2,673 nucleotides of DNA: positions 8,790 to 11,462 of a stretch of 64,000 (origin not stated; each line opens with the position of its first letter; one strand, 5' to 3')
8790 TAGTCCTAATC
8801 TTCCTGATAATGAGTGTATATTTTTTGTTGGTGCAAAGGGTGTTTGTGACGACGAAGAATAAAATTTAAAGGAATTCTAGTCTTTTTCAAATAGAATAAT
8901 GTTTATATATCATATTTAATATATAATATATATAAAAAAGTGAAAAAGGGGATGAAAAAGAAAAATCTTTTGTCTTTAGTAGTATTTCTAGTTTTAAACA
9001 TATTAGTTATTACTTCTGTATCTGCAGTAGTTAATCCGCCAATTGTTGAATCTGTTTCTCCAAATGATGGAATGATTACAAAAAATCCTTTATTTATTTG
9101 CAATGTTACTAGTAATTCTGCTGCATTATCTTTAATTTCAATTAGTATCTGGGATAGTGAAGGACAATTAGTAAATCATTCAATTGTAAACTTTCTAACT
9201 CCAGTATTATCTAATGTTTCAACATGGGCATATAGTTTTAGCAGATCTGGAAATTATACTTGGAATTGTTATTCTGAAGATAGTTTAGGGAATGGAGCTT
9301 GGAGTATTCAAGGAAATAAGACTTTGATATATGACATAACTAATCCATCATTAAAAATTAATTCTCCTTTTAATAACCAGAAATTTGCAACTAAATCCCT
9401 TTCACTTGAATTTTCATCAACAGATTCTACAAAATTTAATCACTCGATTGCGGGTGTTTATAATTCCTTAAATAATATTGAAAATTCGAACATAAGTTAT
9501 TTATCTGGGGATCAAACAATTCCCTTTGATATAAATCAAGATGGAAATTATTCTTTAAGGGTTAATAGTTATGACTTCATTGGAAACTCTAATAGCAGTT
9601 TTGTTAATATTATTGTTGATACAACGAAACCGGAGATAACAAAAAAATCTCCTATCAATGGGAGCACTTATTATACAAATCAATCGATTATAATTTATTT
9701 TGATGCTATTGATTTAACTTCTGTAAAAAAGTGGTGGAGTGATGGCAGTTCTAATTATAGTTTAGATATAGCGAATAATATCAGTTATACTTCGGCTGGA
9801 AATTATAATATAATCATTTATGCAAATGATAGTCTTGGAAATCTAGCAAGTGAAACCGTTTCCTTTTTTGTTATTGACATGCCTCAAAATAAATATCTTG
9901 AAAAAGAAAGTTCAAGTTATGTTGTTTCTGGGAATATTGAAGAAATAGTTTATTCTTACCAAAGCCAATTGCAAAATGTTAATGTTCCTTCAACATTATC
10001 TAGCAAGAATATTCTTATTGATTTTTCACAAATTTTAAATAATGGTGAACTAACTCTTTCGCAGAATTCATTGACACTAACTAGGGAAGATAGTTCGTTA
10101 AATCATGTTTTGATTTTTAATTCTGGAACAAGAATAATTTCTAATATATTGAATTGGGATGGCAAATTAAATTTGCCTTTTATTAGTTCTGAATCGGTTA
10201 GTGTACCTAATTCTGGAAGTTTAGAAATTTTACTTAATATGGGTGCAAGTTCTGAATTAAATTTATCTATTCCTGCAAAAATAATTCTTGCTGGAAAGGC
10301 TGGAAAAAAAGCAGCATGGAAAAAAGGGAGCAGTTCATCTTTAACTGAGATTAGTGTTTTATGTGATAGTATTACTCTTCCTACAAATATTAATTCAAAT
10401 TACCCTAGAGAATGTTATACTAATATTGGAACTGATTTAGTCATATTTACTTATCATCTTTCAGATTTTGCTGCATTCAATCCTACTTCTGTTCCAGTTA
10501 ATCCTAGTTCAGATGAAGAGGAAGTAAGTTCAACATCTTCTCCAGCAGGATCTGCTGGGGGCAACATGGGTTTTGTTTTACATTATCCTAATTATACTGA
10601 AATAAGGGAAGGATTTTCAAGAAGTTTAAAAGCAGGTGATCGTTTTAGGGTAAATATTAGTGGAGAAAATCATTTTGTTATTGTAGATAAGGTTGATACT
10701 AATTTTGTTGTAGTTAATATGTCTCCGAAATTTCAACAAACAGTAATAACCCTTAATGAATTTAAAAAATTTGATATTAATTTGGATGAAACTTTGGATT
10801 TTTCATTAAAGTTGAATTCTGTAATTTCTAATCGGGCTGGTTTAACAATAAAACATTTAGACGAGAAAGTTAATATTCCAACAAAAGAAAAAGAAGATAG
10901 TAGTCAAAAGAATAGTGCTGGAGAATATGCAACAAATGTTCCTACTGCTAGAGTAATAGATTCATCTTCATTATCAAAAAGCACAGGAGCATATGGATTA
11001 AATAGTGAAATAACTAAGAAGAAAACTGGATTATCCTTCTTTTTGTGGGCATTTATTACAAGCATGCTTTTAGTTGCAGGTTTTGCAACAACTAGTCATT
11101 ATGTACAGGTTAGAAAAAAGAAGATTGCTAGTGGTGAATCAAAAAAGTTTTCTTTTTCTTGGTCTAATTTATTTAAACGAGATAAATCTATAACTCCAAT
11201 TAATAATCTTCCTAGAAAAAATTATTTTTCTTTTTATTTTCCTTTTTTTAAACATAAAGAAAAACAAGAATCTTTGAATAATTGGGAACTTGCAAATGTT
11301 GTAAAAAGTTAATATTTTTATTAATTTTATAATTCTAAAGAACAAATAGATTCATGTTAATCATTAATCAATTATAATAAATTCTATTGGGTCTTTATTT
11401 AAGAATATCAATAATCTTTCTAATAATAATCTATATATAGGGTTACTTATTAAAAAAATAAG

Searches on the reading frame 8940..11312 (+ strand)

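Call 6: search_protein_families(library=ncbifam, proteins=[window:8940-11312:+], max_evalue=0.1)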
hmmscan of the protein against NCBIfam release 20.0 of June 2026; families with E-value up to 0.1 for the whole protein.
window:8940-11312:+ (790 aa): 2 families
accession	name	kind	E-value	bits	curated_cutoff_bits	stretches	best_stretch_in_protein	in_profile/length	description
NF047446.1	barrel_OmpL47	domain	0.0022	18.4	40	0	270-310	27-67/68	OmpL47-type beta-barrel domain-containing protein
NF007086.0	PRK09539.1-3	equivalog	0.034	14.9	101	0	587-627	25-68/92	tRNA-splicing endonuclease subunit beta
